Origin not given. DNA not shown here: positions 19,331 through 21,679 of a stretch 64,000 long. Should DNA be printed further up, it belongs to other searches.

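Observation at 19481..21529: Free-standing GT4-GT2 enzyme duplicates the catalytic core of the giant protein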

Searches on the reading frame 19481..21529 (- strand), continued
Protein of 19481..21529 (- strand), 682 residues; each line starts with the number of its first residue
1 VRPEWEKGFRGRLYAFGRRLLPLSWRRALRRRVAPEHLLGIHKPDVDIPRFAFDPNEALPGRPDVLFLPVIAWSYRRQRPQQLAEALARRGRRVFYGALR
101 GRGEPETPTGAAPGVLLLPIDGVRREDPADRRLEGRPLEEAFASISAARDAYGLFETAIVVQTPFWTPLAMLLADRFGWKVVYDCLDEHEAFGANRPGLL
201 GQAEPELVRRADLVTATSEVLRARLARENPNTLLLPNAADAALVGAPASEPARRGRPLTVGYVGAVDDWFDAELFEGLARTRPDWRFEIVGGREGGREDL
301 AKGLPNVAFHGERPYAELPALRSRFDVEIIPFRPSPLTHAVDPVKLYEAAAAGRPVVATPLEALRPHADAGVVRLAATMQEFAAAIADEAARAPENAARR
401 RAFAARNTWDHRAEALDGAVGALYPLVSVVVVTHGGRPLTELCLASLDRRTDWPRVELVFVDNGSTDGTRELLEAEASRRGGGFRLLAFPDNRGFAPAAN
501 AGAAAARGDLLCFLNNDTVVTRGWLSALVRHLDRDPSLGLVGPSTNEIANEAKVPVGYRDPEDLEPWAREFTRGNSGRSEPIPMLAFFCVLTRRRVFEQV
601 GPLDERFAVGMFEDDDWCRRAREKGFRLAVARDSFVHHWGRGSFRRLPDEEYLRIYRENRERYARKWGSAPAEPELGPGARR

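Call 14: find_homologous_proteins(query=window:19481-21529:-, max_evalue=1e-10)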
Query window:19481-21529:- (682 aa): 528 proteins with E <= 1e-10 among 8000 candidates; the best 120 are listed.
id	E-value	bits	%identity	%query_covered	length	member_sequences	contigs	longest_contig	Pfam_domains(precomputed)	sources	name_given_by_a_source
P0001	0.0e+0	1409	92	100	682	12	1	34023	PF13641.13,PF00534.27,PF13524.13,PF00535.33,PF13692.13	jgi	jgi:GT2 family glycosyltransferase/glycosyltransferase involved in cell wall biosynthesis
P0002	0.0e+0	1405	92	100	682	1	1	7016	PF13641.13,PF13524.13,PF00535.33,PF13692.13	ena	-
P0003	0.0e+0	1308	85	100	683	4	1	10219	PF13641.13,PF00534.27,PF13524.13,PF00535.33,PF13692.13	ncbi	ncbi:MAG TPA: glycosyltransferase [Thermoanaerobaculia bacterium]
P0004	0.0e+0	1139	77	99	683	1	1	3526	PF13641.13,PF13524.13,PF00535.33,PF13692.13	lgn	-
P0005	0.0e+0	1137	75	100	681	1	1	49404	PF10111.15,PF13641.13,PF13524.13,PF00535.33,PF13692.13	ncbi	-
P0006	0.0e+0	1134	77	99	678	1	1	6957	PF10111.15,PF13641.13,PF13524.13,PF00535.33,PF13692.13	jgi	jgi:GT2 family glycosyltransferase/glycosyltransferase involved in cell wall biosynthesis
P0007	0.0e+0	1133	69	98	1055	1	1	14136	PF13641.13,PF00534.27,PF13524.13,PF13439.13,PF00535.33,PF13692.13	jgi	jgi:GT2 family glycosyltransferase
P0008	0.0e+0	1130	69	99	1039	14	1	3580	PF13641.13,PF00534.27,PF13524.13,PF13439.13,PF00535.33,PF13692.13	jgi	jgi:GT2 family glycosyltransferase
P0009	0.0e+0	1130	76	100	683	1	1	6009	PF13641.13,PF13524.13,PF00535.33,PF13692.13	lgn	-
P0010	0.0e+0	1127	68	98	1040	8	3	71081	PF13641.13,PF00534.27,PF13524.13,PF13439.13,PF00535.33,PF13692.13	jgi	jgi:GT2 family glycosyltransferase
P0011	0.0e+0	1123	75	99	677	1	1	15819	PF13641.13,PF13524.13,PF00535.33,PF13692.13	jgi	jgi:GT2 family glycosyltransferase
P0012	0.0e+0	1118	69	98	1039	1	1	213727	PF13641.13,PF00534.27,PF13579.13,PF13524.13,PF13439.13,PF00535.33,PF13692.13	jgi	jgi:GT2 family glycosyltransferase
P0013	0.0e+0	1117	75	100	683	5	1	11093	PF13641.13,PF13524.13,PF00535.33,PF13692.13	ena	-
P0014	0.0e+0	1116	67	99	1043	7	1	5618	PF13641.13,PF00534.27,PF13524.13,PF13439.13,PF00535.33,PF13692.13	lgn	-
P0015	0.0e+0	1116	70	98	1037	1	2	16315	PF13641.13,PF00534.27,PF13524.13,PF13439.13,PF00535.33,PF13692.13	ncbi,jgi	jgi:GT2 family glycosyltransferase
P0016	0.0e+0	1113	68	98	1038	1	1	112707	PF13641.13,PF00534.27,PF13524.13,PF13439.13,PF00535.33,PF13692.13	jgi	jgi:GT2 family glycosyltransferase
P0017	0.0e+0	1113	68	98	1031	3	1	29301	PF13641.13,PF00534.27,PF13524.13,PF00535.33,PF13692.13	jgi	jgi:GT2 family glycosyltransferase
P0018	0.0e+0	1112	75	99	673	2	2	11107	PF13641.13,PF13524.13,PF00535.33,PF13692.13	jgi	jgi:GT2 family glycosyltransferase/glycosyltransferase involved in cell wall biosynthesis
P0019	0.0e+0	1112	69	98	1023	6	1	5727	PF13641.13,PF00534.27,PF13524.13,PF13439.13,PF00535.33,PF13692.13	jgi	-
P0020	0.0e+0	1111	75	98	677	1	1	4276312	PF13641.13,PF00534.27,PF13579.13,PF13524.13,PF00535.33,PF13692.13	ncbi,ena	-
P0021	0.0e+0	1109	75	99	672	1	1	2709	PF10111.15,PF13641.13,PF13524.13,PF00535.33,PF13692.13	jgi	jgi:GT2 family glycosyltransferase/glycosyltransferase involved in cell wall biosynthesis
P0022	0.0e+0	1108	68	98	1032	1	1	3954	PF13641.13,PF00534.27,PF13524.13,PF13439.13,PF00535.33,PF13692.13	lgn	-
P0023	0.0e+0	1104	68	98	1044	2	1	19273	PF13641.13,PF00534.27,PF13524.13,PF13439.13,PF00535.33,PF13692.13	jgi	-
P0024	0.0e+0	1095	74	99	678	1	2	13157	PF13641.13,PF13524.13,PF00535.33,PF13692.13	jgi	jgi:GT2 family glycosyltransferase/glycosyltransferase involved in cell wall biosynthesis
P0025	0.0e+0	1094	75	99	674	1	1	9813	PF10111.15,PF13641.13,PF00535.33,PF13692.13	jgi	jgi:GT2 family glycosyltransferase/glycosyltransferase involved in cell wall biosynthesis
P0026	0.0e+0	1094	69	98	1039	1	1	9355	PF13641.13,PF13524.13,PF13439.13,PF00535.33,PF13692.13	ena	-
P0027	0.0e+0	1093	67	100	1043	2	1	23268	PF13641.13,PF00534.27,PF13524.13,PF13439.13,PF00535.33,PF13692.13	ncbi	-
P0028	0.0e+0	1092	65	99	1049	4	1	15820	PF10111.15,PF13641.13,PF00534.27,PF13524.13,PF13439.13,PF00535.33,PF13692.13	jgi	jgi:GT2 family glycosyltransferase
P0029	0.0e+0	1090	66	100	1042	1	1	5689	PF13641.13,PF00534.27,PF13524.13,PF13439.13,PF00535.33,PF13692.13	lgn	-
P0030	0.0e+0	1087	68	99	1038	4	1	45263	PF13641.13,PF00534.27,PF13579.13,PF13524.13,PF13439.13,PF00535.33,PF13692.13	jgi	jgi:GT2 family glycosyltransferase/glycosyltransferase involved in cell wall biosynthesis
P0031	0.0e+0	1086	75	98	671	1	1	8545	PF13641.13,PF00534.27,PF13579.13,PF13524.13,PF13439.13,PF00535.33,PF13692.13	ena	-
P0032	0.0e+0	1079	66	99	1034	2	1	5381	PF13641.13,PF00534.27,PF13524.13,PF13439.13,PF00535.33,PF13692.13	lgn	-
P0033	0.0e+0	1064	67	94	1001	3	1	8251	PF13641.13,PF00534.27,PF13524.13,PF13439.13,PF00535.33,PF13692.13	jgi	-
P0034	0.0e+0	1063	64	99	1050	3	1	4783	PF00534.27,PF13579.13,PF13524.13,PF13439.13,PF00535.33,PF13692.13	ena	-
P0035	0.0e+0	1061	67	98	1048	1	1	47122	PF13641.13,PF00534.27,PF13524.13,PF13439.13,PF00535.33,PF13692.13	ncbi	ncbi:MAG: glycosyltransferase [Thermoanaerobaculia bacterium]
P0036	0.0e+0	1052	66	96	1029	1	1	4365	PF13641.13,PF00534.27,PF13579.13,PF13524.13,PF13439.13,PF00535.33,PF13692.13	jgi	jgi:GT2 family glycosyltransferase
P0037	0.0e+0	1039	62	98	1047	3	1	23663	PF13641.13,PF00534.27,PF13524.13,PF13439.13,PF00535.33,PF13692.13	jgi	jgi:GT2 family glycosyltransferase/glycosyltransferase involved in cell wall biosynthesis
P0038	0.0e+0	1039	65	94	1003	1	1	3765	PF13641.13,PF00534.27,PF13524.13,PF13439.13,PF00535.33,PF13692.13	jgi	jgi:GT2 family glycosyltransferase/glycosyltransferase involved in cell wall biosynthesis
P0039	0.0e+0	1038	66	98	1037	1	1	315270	PF13641.13,PF00534.27,PF13524.13,PF13439.13,PF00535.33,PF13692.13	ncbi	-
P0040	0.0e+0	1034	66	98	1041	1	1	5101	PF13641.13,PF00534.27,PF13524.13,PF13439.13,PF00535.33,PF13692.13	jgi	jgi:GT2 family glycosyltransferase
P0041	0.0e+0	1031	65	100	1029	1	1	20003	PF13641.13,PF00534.27,PF13524.13,PF13439.13,PF00535.33,PF13692.13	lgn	-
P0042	0.0e+0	1030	66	98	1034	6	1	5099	PF13641.13,PF00534.27,PF13579.13,PF13524.13,PF13439.13,PF00535.33,PF13692.13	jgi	jgi:GT2 family glycosyltransferase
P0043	0.0e+0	1029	64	98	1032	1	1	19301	PF13641.13,PF00534.27,PF13524.13,PF13439.13,PF00535.33,PF13692.13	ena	-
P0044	0.0e+0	1029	64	99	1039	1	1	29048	PF13641.13,PF00534.27,PF13524.13,PF13439.13,PF00535.33,PF13692.13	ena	-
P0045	0.0e+0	1028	65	99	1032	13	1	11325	PF13641.13,PF00534.27,PF13524.13,PF13439.13,PF00535.33,PF13692.13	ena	-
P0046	0.0e+0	1025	64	99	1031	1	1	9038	PF13641.13,PF00534.27,PF13524.13,PF13439.13,PF00535.33,PF13692.13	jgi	jgi:GT2 family glycosyltransferase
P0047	0.0e+0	1025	66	94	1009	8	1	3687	PF13641.13,PF00534.27,PF13524.13,PF00535.33,PF13692.13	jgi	jgi:GT2 family glycosyltransferase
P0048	0.0e+0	1020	65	98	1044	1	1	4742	PF13641.13,PF00534.27,PF13524.13,PF13439.13,PF00535.33,PF13692.13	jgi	jgi:GT2 family glycosyltransferase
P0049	0.0e+0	1020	64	98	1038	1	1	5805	PF13506.14,PF13641.13,PF00534.27,PF13524.13,PF13439.13,PF00535.33,PF13692.13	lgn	-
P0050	0.0e+0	1019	65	98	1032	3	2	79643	PF13641.13,PF00534.27,PF13579.13,PF13524.13,PF13439.13,PF00535.33,PF13692.13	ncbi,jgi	ncbi:MAG TPA: glycosyltransferase [Thermoanaerobaculia bacterium]|jgi:GT2 family glycosyltransferase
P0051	0.0e+0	1019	65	98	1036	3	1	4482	PF13641.13,PF00534.27,PF13524.13,PF00535.33,PF13692.13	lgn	-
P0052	0.0e+0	1018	64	98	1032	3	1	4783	PF13641.13,PF00534.27,PF13524.13,PF13439.13,PF00535.33,PF13692.13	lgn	-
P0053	0.0e+0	1018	64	99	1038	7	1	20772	PF13641.13,PF00534.27,PF13439.13,PF00535.33,PF13692.13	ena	-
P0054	0.0e+0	1014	64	99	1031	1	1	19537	PF13641.13,PF00534.27,PF13524.13,PF13439.13,PF00535.33,PF13692.13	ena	-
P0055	0.0e+0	1014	64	98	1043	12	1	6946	PF13641.13,PF00534.27,PF13524.13,PF13439.13,PF00535.33,PF13692.13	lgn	-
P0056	0.0e+0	1012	65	98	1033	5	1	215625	PF13641.13,PF00534.27,PF13524.13,PF13439.13,PF00535.33,PF13692.13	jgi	jgi:GT2 family glycosyltransferase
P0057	6.4e-298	1008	64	98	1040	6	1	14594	PF13641.13,PF00534.27,PF13524.13,PF13439.13,PF00535.33,PF13692.13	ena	-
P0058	6.5e-298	1008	64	99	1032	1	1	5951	PF13641.13,PF00534.27,PF13524.13,PF13439.13,PF00535.33,PF13692.13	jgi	jgi:GT2 family glycosyltransferase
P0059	7.0e-298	1008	64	98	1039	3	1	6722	PF13641.13,PF00534.27,PF13524.13,PF13439.13,PF00535.33,PF13692.13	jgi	jgi:GT2 family glycosyltransferase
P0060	1.0e-297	1008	64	100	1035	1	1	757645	PF13641.13,PF00534.27,PF13524.13,PF13439.13,PF00535.33,PF13692.13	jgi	jgi:GT2 family glycosyltransferase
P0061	1.1e-297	1008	63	98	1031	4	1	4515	PF13641.13,PF00534.27,PF13524.13,PF13439.13,PF00535.33,PF13692.13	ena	-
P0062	1.2e-296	1004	64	98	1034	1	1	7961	PF13641.13,PF00534.27,PF13524.13,PF00535.33,PF13692.13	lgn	-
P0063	1.7e-296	1004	64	98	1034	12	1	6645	PF13641.13,PF00534.27,PF13524.13,PF00535.33,PF13692.13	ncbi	-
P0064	4.7e-296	1002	64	99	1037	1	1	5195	PF13641.13,PF00534.27,PF13524.13,PF13439.13,PF00535.33,PF13692.13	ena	-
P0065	7.5e-296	1001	64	98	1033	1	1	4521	PF13641.13,PF00534.27,PF13524.13,PF13439.13,PF00535.33,PF13692.13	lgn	-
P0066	9.8e-296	1001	65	98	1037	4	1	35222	PF13641.13,PF00534.27,PF13524.13,PF13439.13,PF00535.33,PF13692.13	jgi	jgi:GT2 family glycosyltransferase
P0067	1.0e-295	1001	64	98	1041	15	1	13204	PF13641.13,PF00534.27,PF13524.13,PF13439.13,PF00535.33,PF13692.13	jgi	jgi:GT2 family glycosyltransferase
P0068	1.3e-295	1001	63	98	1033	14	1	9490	PF13641.13,PF00534.27,PF13524.13,PF13439.13,PF00535.33,PF13692.13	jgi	jgi:GT2 family glycosyltransferase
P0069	1.4e-295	1001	64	98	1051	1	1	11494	PF13641.13,PF00534.27,PF13524.13,PF00535.33,PF13692.13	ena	-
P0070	4.5e-295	999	68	89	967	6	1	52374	PF13641.13,PF13524.13,PF00535.33,PF13692.13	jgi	-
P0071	8.3e-295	998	64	98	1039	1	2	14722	PF13632.13,PF13641.13,PF00534.27,PF13524.13,PF13439.13,PF00535.33,PF13692.13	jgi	jgi:GT2 family glycosyltransferase/glycosyltransferase involved in cell wall biosynthesis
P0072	1.3e-294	997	63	98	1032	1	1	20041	PF13641.13,PF00534.27,PF13524.13,PF13439.13,PF00535.33,PF13692.13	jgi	jgi:GT2 family glycosyltransferase/glycosyltransferase involved in cell wall biosynthesis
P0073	3.1e-294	996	64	98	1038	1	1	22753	PF13641.13,PF00534.27,PF13524.13,PF13439.13,PF00535.33,PF13692.13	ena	-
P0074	2.0e-293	993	64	98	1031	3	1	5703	PF13641.13,PF00534.27,PF13524.13,PF13439.13,PF00535.33,PF13692.13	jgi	jgi:GT2 family glycosyltransferase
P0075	2.9e-293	993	64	98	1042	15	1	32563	PF13641.13,PF00534.27,PF13524.13,PF13439.13,PF00535.33,PF13692.13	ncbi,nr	ncbi:MAG TPA: glycosyltransferase [Thermoanaerobaculia bacterium]|nr:glycosyltransferase [Thermoanae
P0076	6.0e-293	992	64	98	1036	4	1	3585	PF13641.13,PF00534.27,PF13524.13,PF13439.13,PF00535.33,PF13692.13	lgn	-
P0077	9.1e-293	991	63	99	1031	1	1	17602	PF13641.13,PF00534.27,PF13524.13,PF13439.13,PF00535.33,PF13692.13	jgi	jgi:GT2 family glycosyltransferase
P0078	3.2e-292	989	63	98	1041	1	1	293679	PF13641.13,PF00534.27,PF13524.13,PF13439.13,PF00535.33,PF13692.13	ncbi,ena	-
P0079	2.7e-291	986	64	98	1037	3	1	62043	PF13641.13,PF00534.27,PF00535.33,PF13692.13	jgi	-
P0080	2.3e-288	977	68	98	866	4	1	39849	PF13632.13,PF13506.14,PF13641.13,PF13524.13,PF00535.33,PF13692.13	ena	-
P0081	7.0e-286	968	61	98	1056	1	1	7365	PF13641.13,PF00534.27,PF13524.13,PF13439.13,PF00535.33,PF13692.13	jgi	jgi:GT2 family glycosyltransferase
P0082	1.4e-280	951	63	95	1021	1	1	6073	PF13641.13,PF00534.27,PF13524.13,PF13439.13,PF00535.33,PF13692.13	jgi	jgi:GT2 family glycosyltransferase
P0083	1.3e-279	948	63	94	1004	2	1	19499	PF13641.13,PF00534.27,PF13524.13,PF13439.13,PF00535.33,PF13692.13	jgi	jgi:GT2 family glycosyltransferase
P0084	7.4e-273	925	64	100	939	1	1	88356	PF13641.13,PF00535.33,PF13692.13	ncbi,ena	-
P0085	1.9e-270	917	64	98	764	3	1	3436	PF13641.13,PF00535.33,PF13692.13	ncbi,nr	ncbi:MAG TPA: glycosyltransferase, partial [Thermoanaerobaculia bacterium]|nr:glycosyltransferase [T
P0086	5.7e-263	893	63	94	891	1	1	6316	PF13641.13,PF00535.33,PF13692.13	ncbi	-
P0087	9.3e-262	889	65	84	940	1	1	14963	PF13641.13,PF00534.27,PF13524.13,PF13439.13,PF00535.33,PF13692.13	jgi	jgi:GT2 family glycosyltransferase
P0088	3.5e-250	850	63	85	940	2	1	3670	PF13641.13,PF00534.27,PF13524.13,PF13439.13,PF00535.33,PF13692.13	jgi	jgi:GT2 family glycosyltransferase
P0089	1.6e-245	835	63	92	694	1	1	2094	PF13641.13,PF00535.33,PF13692.13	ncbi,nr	ncbi:MAG TPA: glycosyltransferase, partial [Thermoanaerobaculia bacterium]|nr:glycosyltransferase [T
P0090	5.5e-243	827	52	97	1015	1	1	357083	PF13641.13,PF00534.27,PF13524.13,PF00535.33,PF13692.13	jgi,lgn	jgi:GT2 family glycosyltransferase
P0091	4.4e-239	814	53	98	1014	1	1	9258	PF13641.13,PF00534.27,PF13524.13,PF00535.33,PF13692.13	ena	-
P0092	1.1e-233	796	52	98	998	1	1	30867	PF13641.13,PF00534.27,PF00535.33,PF13692.13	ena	-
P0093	6.6e-230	783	51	98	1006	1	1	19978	PF13641.13,PF00534.27,PF13524.13,PF00535.33,PF13692.13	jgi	jgi:GT2 family glycosyltransferase/glycosyltransferase involved in cell wall biosynthesis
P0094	1.5e-229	782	71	77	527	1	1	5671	PF13524.13,PF00535.33,PF13692.13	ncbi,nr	ncbi:MAG TPA: glycosyltransferase, partial [Thermoanaerobaculia bacterium]|nr:glycosyltransferase [T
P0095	1.5e-227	776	51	96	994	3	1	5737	PF10111.15,PF13641.13,PF00534.27,PF13524.13,PF00535.33,PF13692.13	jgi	jgi:GT2 family glycosyltransferase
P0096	2.0e-225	769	51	97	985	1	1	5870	PF13641.13,PF00534.27,PF13439.13,PF00535.33,PF13692.13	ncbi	ncbi:MAG: glycosyltransferase, partial [Thermoanaerobaculia bacterium]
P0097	7.0e-217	740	63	82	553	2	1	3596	PF00535.33,PF13692.13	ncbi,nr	ncbi:MAG: glycosyltransferase, partial [Acidobacteriota bacterium]|nr:glycosyltransferase [Acidobact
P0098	4.8e-210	718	50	98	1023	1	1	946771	PF13641.13,PF00534.27,PF13579.13,PF13524.13,PF00535.33,PF13692.13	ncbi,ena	-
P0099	9.5e-198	677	55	93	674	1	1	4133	PF13641.13,PF00534.27,PF13524.13,PF00535.33,PF13692.13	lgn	-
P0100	1.1e-195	670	56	93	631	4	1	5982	PF13641.13,PF13579.13,PF00535.33,PF13692.13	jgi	jgi:glycosyltransferase involved in cell wall biosynthesis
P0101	6.1e-195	668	47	90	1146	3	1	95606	PF13641.13,PF00534.27,PF00535.33,PF13692.13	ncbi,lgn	-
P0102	4.9e-193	662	53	94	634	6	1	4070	PF13641.13,PF13579.13,PF00535.33,PF13692.13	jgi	jgi:glycosyltransferase involved in cell wall biosynthesis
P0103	1.5e-192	660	47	90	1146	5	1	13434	PF13641.13,PF00534.27,PF13439.13,PF00535.33,PF13692.13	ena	-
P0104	2.6e-191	656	51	97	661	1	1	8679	PF13641.13,PF13524.13,PF00535.33,PF13692.13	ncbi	-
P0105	1.2e-190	654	54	93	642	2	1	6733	PF00534.27,PF13524.13,PF00535.33,PF13692.13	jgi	-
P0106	1.0e-188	647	74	58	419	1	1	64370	PF13641.13,PF13524.13,PF00535.33,PF13692.13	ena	-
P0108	5.1e-184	632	62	62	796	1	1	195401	PF13641.13,PF00534.27,PF13524.13,PF00535.33,PF13692.13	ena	-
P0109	1.4e-181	624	47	90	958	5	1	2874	PF13641.13,PF00534.27,PF13524.13,PF13439.13,PF00535.33,PF13692.13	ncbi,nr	ncbi:MAG: glycosyltransferase, partial [Burkholderiales bacterium]|nr:glycosyltransferase [Burkholde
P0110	1.4e-180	620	70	59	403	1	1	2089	PF13641.13,PF00534.27,PF13524.13,PF00535.33,PF13692.13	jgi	jgi:GT2 family glycosyltransferase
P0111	2.2e-179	616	48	96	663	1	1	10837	PF13641.13,PF13524.13,PF00535.33,PF13692.13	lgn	-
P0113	1.1e-174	601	75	54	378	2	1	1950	PF13641.13,PF00535.33,PF13692.13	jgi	jgi:GT2 family glycosyltransferase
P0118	3.7e-168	579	42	91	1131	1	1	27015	PF13506.14,PF13641.13,PF00534.27,PF13524.13,PF00535.33,PF13692.13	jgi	jgi:GT2 family glycosyltransferase/glycosyltransferase involved in cell wall biosynthesis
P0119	1.3e-165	571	43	90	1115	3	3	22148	PF10111.15,PF13506.14,PF13641.13,PF00534.27,PF13524.13,PF00535.33,PF13692.13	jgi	jgi:GT2 family glycosyltransferase/glycosyltransferase involved in cell wall biosynthesis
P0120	2.0e-164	567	41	90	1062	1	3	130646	PF10111.15,PF13641.13,PF00534.27,PF13524.13,PF00535.33,PF13692.13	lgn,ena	-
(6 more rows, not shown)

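Call 18: search_protein_families(library=ncbifam, proteins=[window:19481-21529:-], max_evalue=0.001)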
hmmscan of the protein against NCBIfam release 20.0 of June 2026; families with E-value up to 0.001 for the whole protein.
window:19481-21529:- (682 aa): 16 families
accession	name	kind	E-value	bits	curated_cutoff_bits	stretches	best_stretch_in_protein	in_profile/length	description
TIGR03965.1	mycofact_glyco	equivalog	1.1e-23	83.9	280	1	372-645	24-287/467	mycofactocin biosynthesis glycosyltransferase MftF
NF047676.1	TeichurnBiosyTuaH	equivalog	1.2e-21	77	550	1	168-411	107-375/384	teichuronic acid biosynthesis protein TuaH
NF041875.1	EPS_EpsD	equivalog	3.6e-14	52.9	370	1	427-646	1-215/325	exopolysaccharide biosynthesis glycosyltransferase EpsD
TIGR04283.1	glyco_like_mftF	equivalog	6e-11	42.3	182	1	428-532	2-97/221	TIGR04283 family arsenosugar biosynthesis glycosyltransferase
TIGR03937.1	PgaC_IcaA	equivalog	1.3e-10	40.8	422.3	1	424-541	44-159/407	poly-beta-1,6-N-acetyl-D-glucosamine synthase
NF007482.0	PRK10073.1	equivalog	6.6e-09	35.2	423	1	425-528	6-106/334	glycosyltransferase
NF007640.0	PRK10307.1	subfamily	3.7e-07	29.4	276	1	280-407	255-390/411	WcaI family glycosyltransferase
TIGR01556.1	rhamnosyltran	subfamily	4.5e-07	29.3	200.55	1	457-638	23-200/281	rhamnosyltransferase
NF038302.1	EPS_HpsE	equivalog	6.3e-07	28.6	300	1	428-543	4-122/307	hormogonium polysaccharide biosynthesis glycosyltransferase HpsE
NF047683.1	TeichurnBiosyTuaG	equivalog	7.5e-07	29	400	1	425-521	6-100/252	teichuronic acid biosynthesis protein TuaG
NF041394.1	GtaseAglG_Halo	equivalog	4e-05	23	440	1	427-542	3-117/304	glucosyl-dolichyl phosphate glucuronosyltransferase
TIGR04063.1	stp3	hypoth_equivalog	4.4e-05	22.5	442.05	1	203-403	150-374/397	TIGR04063 family PEP-CTERM/XrtA system glycosyltransferase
TIGR04009.1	wcaE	equivalog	6.5e-05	22.3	369.2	1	433-534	12-108/248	colanic acid biosynthesis glycosyltransferase WcaE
TIGR04242.1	nodulat_NodC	equivalog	0.00012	21.2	550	1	421-539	44-162/395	chitooligosaccharide synthase NodC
NF050819.1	PolSacchBiosHfsG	equivalog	0.00023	20.5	500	0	425-622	12-202/302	polysaccharide biosynthesis protein HfsG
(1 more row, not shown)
